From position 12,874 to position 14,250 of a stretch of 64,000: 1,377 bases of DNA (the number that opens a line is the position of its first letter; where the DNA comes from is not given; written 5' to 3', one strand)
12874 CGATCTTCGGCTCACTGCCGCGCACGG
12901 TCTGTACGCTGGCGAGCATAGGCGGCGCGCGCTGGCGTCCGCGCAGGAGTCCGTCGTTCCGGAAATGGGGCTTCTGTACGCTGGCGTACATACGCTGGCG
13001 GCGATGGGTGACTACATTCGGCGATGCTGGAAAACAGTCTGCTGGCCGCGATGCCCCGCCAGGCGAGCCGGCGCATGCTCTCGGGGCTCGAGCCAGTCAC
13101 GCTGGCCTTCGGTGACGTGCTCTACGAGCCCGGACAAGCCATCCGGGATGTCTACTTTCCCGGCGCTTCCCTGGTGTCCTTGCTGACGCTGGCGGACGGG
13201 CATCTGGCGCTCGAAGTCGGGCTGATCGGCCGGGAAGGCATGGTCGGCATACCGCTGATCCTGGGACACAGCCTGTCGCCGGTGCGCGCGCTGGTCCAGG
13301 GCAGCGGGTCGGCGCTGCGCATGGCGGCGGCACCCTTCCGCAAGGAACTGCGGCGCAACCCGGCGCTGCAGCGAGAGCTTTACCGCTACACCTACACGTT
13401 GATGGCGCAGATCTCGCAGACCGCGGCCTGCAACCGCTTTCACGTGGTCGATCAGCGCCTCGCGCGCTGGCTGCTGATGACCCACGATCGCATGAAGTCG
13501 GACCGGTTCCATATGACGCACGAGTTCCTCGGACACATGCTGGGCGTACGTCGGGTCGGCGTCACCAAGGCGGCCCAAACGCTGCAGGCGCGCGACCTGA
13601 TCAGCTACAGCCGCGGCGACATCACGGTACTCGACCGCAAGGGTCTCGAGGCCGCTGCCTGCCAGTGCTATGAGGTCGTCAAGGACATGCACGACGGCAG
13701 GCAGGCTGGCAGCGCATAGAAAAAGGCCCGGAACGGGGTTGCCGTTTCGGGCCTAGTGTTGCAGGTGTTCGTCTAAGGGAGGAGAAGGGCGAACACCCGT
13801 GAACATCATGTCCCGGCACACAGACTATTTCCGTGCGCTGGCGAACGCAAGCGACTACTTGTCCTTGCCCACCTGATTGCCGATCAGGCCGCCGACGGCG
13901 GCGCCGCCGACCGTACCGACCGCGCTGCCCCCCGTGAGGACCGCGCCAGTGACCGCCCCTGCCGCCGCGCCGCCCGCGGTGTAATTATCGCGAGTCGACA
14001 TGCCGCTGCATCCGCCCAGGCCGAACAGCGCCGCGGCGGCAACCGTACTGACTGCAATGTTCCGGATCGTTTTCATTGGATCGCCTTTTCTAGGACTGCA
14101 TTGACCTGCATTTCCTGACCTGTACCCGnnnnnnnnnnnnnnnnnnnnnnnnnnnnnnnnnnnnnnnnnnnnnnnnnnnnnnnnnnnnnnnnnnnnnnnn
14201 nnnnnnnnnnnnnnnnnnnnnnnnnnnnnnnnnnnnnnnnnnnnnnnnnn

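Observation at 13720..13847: Candidate stress-regulon small RNA with a CUCCUCCC (anti-Shine-Dalgarno) loop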

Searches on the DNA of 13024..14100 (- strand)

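Call 4: search_rna_families(source=window, start=13500, end=14100, threshold=evalue, max_evalue=10, show_alignments=3)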
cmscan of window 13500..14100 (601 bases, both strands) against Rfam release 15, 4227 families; matches with E-value up to 10: 9.
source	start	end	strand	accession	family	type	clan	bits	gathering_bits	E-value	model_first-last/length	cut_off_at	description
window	13719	13813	-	RF02344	ar14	Gene; sRNA;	-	27.9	58.8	0.0028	1-123/123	no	Alphaproteobacterial ar14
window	13720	13800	-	RF02432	SpF25_sRNA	Gene; sRNA;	-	25.5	48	0.069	1-102/102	no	Streptococcus sRNA SpF25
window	13651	13762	-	RF00599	SNORA77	Gene; snRNA; snoRNA; HACA-box;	-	17.9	42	0.32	1-125/125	no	Small nucleolar RNA SNORA77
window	13970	14042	-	RF01031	mir-639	Gene; miRNA;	-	17.6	100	7.6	1-98/98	no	mir-639 microRNA precursor family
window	13718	13754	-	RF00489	ctRNA_p42d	Gene; antisense;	-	17.5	50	0.66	5-41/46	no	ctRNA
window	13718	13799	-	RF00111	SdsR_RyeB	Gene; sRNA;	CL00105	17.4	38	2.1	1-100/100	no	SdsR_RyeB RNA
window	13718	13787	-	RF02278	Betaproteobacteria_toxic_sRNA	Gene; sRNA;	-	12.9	50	8.9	1-64/64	no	Betaproteobacteria toxic small RNA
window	13780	13960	-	RF02690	BTH_s1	Gene; sRNA;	-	11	74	4.3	1-205/205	no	Burkholderia sRNA 1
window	13997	14048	+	RF01390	isrG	Gene; sRNA;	-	8.4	100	7.2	1-279/279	no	isrG Hfq binding RNA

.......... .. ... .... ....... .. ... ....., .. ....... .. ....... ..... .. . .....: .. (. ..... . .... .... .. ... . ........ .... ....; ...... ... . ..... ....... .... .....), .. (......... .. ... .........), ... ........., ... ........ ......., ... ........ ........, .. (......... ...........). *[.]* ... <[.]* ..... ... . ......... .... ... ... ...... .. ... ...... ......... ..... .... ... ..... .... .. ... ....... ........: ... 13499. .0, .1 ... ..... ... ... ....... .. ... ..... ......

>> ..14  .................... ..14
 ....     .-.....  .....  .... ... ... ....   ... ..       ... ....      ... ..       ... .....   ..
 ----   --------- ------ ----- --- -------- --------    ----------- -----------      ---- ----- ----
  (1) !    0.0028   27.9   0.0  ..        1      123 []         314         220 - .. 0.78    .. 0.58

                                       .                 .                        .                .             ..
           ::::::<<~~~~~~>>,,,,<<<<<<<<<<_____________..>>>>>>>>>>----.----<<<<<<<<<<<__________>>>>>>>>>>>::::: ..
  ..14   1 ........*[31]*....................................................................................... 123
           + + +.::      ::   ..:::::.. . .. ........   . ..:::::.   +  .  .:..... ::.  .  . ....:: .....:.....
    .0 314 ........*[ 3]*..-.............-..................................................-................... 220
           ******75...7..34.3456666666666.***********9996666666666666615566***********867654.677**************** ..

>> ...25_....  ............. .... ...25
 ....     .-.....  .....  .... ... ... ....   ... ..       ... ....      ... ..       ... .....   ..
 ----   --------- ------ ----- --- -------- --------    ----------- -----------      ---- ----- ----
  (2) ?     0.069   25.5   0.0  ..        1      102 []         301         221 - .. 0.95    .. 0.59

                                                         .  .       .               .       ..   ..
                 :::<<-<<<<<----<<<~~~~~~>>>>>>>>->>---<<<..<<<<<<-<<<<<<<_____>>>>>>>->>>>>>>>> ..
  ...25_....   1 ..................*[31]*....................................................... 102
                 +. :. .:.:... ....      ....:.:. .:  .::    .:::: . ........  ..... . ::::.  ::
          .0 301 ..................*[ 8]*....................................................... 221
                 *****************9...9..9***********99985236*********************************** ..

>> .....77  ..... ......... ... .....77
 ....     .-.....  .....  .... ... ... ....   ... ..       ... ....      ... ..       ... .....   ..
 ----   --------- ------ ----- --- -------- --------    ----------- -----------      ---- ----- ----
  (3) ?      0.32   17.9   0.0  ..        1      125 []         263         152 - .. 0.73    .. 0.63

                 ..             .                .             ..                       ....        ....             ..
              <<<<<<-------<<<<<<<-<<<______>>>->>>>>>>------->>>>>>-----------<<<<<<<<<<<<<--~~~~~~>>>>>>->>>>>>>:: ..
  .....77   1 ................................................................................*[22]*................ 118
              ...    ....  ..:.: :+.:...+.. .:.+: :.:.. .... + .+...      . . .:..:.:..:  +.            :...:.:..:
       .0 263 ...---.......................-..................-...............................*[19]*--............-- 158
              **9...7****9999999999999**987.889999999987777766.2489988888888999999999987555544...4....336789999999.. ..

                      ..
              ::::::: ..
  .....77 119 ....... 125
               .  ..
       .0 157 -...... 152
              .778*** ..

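Call 28: build_rna_model(alignment_id=A2, structure=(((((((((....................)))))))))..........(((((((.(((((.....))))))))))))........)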
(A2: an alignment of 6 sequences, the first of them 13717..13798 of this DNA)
Model R1 built from alignment A2 (6 sequences, 86 columns); structure: as given.
model positions 83; base pairs 21; branch points 1; effective number of sequences 1.59; information 0.684 bits per position. Calibrated on 0.2 Mb of random sequence (short: E-values are rough).
structure used (alignment columns):
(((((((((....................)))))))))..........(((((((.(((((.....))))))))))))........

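Call 30: search_with_rna_model(model_id=R1, sources=[window, L002, L003, L004, L005, L006, L007, L008, L009, L010, L011, L012, L013, L014, L015, L016, L017, L018, L019, L020, L021, L022, L023, L024, L025, L026, L027, L028, L029, L030], max_evalue=10, show_alignments=0)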
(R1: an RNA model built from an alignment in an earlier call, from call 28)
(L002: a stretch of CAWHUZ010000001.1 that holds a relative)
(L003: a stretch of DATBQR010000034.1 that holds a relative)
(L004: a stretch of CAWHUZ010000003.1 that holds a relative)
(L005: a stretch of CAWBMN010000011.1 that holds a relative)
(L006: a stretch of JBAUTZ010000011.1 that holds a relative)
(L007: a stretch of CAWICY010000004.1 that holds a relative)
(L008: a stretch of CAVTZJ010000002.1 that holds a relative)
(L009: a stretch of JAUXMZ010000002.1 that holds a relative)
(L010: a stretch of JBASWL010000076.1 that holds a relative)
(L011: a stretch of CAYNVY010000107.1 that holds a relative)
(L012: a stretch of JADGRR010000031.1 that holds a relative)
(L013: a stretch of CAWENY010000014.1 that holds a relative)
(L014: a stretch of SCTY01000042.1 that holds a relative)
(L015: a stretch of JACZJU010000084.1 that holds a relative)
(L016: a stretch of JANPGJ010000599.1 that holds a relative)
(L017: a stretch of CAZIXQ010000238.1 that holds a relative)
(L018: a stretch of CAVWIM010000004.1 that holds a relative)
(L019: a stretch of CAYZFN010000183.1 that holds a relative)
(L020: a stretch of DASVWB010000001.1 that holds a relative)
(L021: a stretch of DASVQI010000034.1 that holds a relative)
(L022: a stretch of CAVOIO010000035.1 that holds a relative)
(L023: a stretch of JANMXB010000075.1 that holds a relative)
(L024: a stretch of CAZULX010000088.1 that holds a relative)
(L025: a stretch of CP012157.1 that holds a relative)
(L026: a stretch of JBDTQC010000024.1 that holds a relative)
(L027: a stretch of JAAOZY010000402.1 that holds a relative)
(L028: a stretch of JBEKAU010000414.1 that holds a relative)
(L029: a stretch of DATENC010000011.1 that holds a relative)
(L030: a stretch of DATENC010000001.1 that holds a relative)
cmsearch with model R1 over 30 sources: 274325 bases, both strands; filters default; matches with E-value up to 10: 27.
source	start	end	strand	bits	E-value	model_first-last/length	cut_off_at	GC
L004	6877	6959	-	101.7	5.6e-22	1-83/83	no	0.65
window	13717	13798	-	97.1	7.1e-21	1-83/83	no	0.59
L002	7269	7349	-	96.2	1.1e-20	1-83/83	no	0.62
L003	4683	4767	-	95.7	1.5e-20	1-83/83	no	0.65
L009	4801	4879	-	88.4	8.7e-19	1-83/83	no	0.61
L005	4806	4890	+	79.3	1.3e-16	1-83/83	no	0.54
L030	383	468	+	55.2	7.7e-11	1-83/83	no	0.59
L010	2979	3059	-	53.2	2.4e-10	1-83/83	no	0.54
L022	4810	4905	+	49.7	1.6e-09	1-83/83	no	0.56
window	29133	29231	-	47.4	5.6e-09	1-83/83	no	0.68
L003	879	935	-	38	1e-06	1-83/83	no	0.65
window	10011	10094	-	31.3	4e-05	1-83/83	no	0.62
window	13704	13761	+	24.1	0.0021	1-83/83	no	0.62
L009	4808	4837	+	22.1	0.0063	46-75/83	no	0.73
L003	4683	4719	+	20.1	0.019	39-75/83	no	0.62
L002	7235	7313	+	19.7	0.024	1-83/83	no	0.58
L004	6860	6921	+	18.2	0.053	1-83/83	no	0.58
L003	7063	7195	+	16.2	0.16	1-83/83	no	0.65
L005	7318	7373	+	13.3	0.82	1-83/83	no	0.7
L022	4852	4930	-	12.7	1.2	1-83/83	no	0.65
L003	855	924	+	11.5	2.2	1-83/83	no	0.7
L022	7059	7114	+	11.1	2.8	1-83/83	no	0.73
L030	423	493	-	11.1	2.8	1-83/83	no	0.58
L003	4730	4782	+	10.7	3.4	1-83/83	no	0.6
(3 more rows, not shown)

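Call 38: search_with_rna_model(model_id=R1, sources=[window, L002, L003, L004, L005, L009, L010, L022, L030], max_evalue=1e-8, make_alignment=true, show_alignments=0)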
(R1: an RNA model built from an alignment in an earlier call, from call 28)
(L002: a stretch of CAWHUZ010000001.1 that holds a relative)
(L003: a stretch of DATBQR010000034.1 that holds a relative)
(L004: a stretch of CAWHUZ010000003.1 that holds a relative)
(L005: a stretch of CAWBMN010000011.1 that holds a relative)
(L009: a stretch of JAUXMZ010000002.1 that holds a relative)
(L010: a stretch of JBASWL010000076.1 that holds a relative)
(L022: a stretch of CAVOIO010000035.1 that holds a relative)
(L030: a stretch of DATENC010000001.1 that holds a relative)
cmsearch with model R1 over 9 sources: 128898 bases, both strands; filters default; matches with E-value up to 1e-8: 10.
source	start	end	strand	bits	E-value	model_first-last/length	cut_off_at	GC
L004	6877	6959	-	101.7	2.6e-22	1-83/83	no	0.65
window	13717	13798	-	97.1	3.3e-21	1-83/83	no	0.59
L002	7269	7349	-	96.2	5.4e-21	1-83/83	no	0.62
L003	4683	4767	-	95.7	7.2e-21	1-83/83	no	0.65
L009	4801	4879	-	88.4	4.1e-19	1-83/83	no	0.61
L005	4806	4890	+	79.3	6.1e-17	1-83/83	no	0.54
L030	383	468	+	55.2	3.6e-11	1-83/83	no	0.59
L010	2979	3059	-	53.2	1.1e-10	1-83/83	no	0.54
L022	4810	4905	+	49.7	7.3e-10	1-83/83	no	0.56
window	29133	29231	-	47.4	2.6e-09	1-83/83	no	0.68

Alignment A3: 10 matches aligned to the model, 122 columns, each read 5' to 3' on its own strand. Consensus structure (alignment columns), stored with it:
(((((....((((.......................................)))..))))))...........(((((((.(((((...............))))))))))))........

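Call 42: build_rna_model(alignment_id=A3)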
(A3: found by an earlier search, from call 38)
Model R2 built from alignment A3 (10 sequences, 122 columns); structure: stored with the alignment.
model positions 83; base pairs 21; branch points 1; effective number of sequences 2.35; information 0.684 bits per position. Calibrated on 0.2 Mb of random sequence (short: E-values are rough).
structure used (alignment columns):
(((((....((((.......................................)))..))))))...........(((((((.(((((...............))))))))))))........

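Call 44: search_with_rna_model(model_id=R2, sources=[window, L002, L003, L004, L005, L006, L007, L008, L009, L010, L011, L012, L013, L014, L015, L016, L017, L018, L019, L020, L021, L022, L023, L024, L025, L026, L027, L028, L029, L030], max_evalue=1)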
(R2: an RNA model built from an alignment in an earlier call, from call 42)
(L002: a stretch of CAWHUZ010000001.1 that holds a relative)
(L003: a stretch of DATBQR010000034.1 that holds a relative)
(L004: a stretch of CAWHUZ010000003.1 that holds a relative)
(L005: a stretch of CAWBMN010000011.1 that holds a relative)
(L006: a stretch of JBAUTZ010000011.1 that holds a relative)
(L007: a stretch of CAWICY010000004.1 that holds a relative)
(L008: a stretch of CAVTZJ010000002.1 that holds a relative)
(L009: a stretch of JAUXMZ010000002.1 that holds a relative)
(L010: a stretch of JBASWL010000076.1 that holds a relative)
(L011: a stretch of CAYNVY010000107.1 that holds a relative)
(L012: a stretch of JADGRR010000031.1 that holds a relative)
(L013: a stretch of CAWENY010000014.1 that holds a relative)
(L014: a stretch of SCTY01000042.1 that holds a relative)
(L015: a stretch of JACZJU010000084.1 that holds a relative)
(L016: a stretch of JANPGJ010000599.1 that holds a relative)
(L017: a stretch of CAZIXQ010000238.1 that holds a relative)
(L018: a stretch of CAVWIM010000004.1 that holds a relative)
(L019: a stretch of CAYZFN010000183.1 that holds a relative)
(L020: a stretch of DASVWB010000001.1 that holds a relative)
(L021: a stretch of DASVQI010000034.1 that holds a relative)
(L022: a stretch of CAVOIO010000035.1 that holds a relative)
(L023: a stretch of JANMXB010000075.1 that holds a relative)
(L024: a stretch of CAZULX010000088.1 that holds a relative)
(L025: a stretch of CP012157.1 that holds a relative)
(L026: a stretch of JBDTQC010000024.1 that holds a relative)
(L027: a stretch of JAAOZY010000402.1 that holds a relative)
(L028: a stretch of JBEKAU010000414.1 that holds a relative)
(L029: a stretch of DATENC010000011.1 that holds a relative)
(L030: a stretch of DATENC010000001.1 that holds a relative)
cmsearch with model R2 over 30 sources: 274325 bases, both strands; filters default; matches with E-value up to 1: 17.
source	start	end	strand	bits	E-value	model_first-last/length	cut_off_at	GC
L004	6877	6959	-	98.4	1.8e-19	1-83/83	no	0.65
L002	7269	7349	-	96.2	5.7e-19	1-83/83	no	0.62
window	13717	13798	-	91.4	6.6e-18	1-83/83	no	0.59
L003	4683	4767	-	89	2.3e-17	1-83/83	no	0.65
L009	4801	4879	-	83.6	3.4e-16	1-83/83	no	0.61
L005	4806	4890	+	80.5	1.7e-15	1-83/83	no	0.54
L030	383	468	+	75.2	2.6e-14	1-83/83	no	0.59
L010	2979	3059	-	72.5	1e-13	1-83/83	no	0.54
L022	4810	4905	+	68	1e-12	1-83/83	no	0.56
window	29133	29231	-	63.1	1.2e-11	1-83/83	no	0.68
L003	879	935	-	39.4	2.1e-06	1-83/83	no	0.65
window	10011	10094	-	34.1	3.1e-05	1-83/83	no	0.62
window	13653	13761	+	26.3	0.0017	1-83/83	no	0.62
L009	4808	4837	+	20.5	0.032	46-75/83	no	0.73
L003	4645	4727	+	19.9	0.043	1-83/83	no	0.63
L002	7234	7313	+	18.2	0.11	1-83/83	no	0.59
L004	6877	6913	+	15.4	0.43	39-75/83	no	0.59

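Call 46: search_with_rna_model(model_id=R2, sources=[L031, L032, L033, L034, L035, L036, L037, L038, L039, L040, L041, L042, L043, L044, L045, L046, L047, L048, L049, L050, L051, L052, L053, L054, L055, L056, L057, L058, L059, L060, L061, L062, L063, L064, L065, L066, L067, L068, L069, L070, L071, L072, L073, L074, L075, L076, L077, L078, L079, L080, L081, L082, L083, L084, L085, L086, L087, L088, L089, L090, L091, L092, L093, L094, L095, L096, L097, L098, L099, L100, L101, L102, L103, L104, L105, L106, L107, L108, L109, L110], max_evalue=0.01)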
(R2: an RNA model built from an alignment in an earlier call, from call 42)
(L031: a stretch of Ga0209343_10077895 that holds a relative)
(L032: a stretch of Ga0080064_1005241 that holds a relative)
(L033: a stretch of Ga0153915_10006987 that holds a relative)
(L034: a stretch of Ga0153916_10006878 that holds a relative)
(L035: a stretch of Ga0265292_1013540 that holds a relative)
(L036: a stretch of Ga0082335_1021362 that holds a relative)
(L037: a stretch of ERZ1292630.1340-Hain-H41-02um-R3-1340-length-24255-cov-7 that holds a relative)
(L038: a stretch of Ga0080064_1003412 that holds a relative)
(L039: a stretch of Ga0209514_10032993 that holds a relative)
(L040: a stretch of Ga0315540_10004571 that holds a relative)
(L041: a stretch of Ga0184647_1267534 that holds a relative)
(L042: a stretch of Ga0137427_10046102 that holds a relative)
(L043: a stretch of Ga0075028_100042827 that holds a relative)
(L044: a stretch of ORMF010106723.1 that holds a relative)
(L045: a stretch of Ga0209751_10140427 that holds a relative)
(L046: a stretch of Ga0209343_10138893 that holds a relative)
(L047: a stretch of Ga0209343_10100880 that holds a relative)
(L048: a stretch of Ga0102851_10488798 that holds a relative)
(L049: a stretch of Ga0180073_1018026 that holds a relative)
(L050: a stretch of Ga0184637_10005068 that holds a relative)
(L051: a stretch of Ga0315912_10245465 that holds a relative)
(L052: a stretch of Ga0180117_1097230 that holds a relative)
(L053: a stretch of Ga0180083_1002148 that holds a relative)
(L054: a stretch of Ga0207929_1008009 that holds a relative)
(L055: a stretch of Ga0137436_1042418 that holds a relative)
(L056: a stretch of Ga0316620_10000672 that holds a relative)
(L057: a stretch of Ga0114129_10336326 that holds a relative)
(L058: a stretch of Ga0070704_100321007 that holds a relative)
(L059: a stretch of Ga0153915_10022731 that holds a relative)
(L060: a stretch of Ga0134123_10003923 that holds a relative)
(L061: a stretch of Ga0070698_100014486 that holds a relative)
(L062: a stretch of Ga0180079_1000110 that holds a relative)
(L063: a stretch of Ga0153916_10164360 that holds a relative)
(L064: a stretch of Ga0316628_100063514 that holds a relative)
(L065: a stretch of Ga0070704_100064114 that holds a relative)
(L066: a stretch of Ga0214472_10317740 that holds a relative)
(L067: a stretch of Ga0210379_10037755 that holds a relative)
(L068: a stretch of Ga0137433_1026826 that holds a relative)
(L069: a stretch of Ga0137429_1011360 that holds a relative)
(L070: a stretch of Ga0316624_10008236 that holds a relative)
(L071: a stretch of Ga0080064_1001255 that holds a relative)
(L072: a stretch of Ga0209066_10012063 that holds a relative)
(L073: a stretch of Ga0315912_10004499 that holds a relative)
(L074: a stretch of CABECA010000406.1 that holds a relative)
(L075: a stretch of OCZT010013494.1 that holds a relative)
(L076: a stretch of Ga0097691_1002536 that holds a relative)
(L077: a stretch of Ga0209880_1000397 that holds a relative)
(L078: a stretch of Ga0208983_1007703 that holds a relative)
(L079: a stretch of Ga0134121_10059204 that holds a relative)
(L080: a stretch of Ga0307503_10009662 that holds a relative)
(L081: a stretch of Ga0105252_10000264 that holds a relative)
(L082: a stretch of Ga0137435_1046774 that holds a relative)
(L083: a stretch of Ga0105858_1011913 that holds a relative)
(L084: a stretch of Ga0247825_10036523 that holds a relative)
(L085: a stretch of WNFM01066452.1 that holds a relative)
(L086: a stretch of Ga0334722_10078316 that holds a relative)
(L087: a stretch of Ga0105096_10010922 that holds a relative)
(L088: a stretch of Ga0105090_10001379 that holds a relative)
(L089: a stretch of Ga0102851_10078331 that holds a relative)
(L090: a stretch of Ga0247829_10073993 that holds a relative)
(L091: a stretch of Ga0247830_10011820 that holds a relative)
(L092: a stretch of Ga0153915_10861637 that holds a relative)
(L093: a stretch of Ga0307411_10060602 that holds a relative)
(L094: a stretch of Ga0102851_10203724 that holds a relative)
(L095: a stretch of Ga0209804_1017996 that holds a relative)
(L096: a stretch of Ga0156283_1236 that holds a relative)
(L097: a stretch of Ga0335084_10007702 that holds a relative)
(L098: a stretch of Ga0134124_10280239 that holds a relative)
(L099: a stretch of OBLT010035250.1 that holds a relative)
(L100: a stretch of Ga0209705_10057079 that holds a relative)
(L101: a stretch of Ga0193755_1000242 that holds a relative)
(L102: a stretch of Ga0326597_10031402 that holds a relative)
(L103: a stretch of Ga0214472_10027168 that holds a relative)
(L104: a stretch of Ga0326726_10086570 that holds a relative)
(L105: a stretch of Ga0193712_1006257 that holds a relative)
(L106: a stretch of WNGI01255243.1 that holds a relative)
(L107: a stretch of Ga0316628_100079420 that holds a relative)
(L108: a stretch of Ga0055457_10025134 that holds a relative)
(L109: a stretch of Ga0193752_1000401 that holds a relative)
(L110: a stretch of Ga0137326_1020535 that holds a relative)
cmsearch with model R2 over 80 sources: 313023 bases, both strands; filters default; matches with E-value up to 0.01: 56.
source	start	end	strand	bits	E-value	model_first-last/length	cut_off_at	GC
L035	2273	2353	-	98.5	2e-19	1-83/83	no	0.59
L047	1574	1657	-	96.9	4.6e-19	1-83/83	no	0.62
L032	4992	5073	-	94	2e-18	1-83/83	no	0.6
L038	4741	4821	-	91.5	7.1e-18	1-83/83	no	0.65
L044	2617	2699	-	91.4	7.4e-18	1-83/83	no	0.59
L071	4733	4815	-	91.4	7.4e-18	1-83/83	no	0.59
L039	1391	1471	-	88.9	2.6e-17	1-83/83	no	0.64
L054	1318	1401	-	88.5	3.3e-17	1-83/83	no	0.67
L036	4008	4098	-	87.5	5.4e-17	1-83/83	no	0.64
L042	1240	1327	-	86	1.2e-16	1-83/83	no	0.6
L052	1059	1146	-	85.4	1.6e-16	1-83/83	no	0.61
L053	2317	2404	-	85.4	1.6e-16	1-83/83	no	0.61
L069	1135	1219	+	85.2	1.8e-16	1-83/83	no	0.54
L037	4741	4823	-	85.2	1.8e-16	1-83/83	no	0.64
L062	1324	1408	+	84.6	2.4e-16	1-83/83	no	0.55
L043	936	1019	-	84.5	2.5e-16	1-83/83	no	0.67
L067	1091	1175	+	82.7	6.5e-16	1-83/83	no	0.54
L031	1686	1766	-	82.2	8.1e-16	1-83/83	no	0.58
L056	4740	4826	-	81.9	9.7e-16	1-83/83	no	0.57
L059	1685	1771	-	81.9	9.7e-16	1-83/83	no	0.57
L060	4819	4904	+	79.2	3.8e-15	1-83/83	no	0.58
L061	1858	1936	-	77.5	8.9e-15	1-83/83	no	0.61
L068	1344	1428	+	75.1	3e-14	1-83/83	no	0.58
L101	4151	4228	-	74.7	3.7e-14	1-83/83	no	0.54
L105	684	761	-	74.7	3.7e-14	1-83/83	no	0.54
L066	785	867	-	74.6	3.8e-14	1-83/83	no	0.64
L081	4686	4764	-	73.2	8e-14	1-83/83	no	0.53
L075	1667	1745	-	72.4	1.2e-13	1-83/83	no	0.56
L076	4796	4874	-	72.4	1.2e-13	1-83/83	no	0.56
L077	4795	4873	-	69.7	4.8e-13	1-83/83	no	0.56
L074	4434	4512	-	66.9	2e-12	1-83/83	no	0.57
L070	3810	3897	-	64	8.5e-12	1-83/83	no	0.62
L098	573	658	-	61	4e-11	1-83/83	no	0.65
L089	1455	1533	-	58.7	1.3e-10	1-83/83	no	0.62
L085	70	146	-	58.1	1.7e-10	1-83/83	no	0.55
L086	979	1061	-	57.3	2.7e-10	1-83/83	no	0.6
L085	2666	2742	-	54.6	1e-09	1-83/83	no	0.52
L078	774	850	-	53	2.4e-09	1-83/83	no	0.53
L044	2789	2877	-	44.9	1.5e-07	1-83/83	no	0.6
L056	1178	1240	-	43.4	3.2e-07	1-83/83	no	0.62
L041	681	733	-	41.5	8.1e-07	1-83/83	no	0.62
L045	2052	2086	-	39.2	2.7e-06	49-83/83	5'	0.6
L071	4905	4993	-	38.2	4.4e-06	1-83/83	no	0.62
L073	355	438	-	37.8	5.3e-06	1-83/83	no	0.63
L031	2422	2506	+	37.3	7.1e-06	1-83/83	no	0.6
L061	6017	6072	-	32.8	7.1e-05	1-83/83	no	0.62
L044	4872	5005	+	31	0.00018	1-83/83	no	0.64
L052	1037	1103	+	29.4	0.00039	1-83/83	no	0.63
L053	2295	2361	+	29.4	0.00039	1-83/83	no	0.63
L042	1218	1284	+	28.8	0.00052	1-83/83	no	0.66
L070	3776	3855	+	25.1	0.0036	1-83/83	no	0.57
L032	4992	5028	+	24.8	0.0042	39-75/83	no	0.65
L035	2273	2309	+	24.8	0.0042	39-75/83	no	0.65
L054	1318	1354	+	24.8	0.0042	39-75/83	no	0.65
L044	2798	2824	+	23.6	0.0076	48-74/83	no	0.74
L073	3938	4002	-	23.3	0.0088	1-83/83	no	0.71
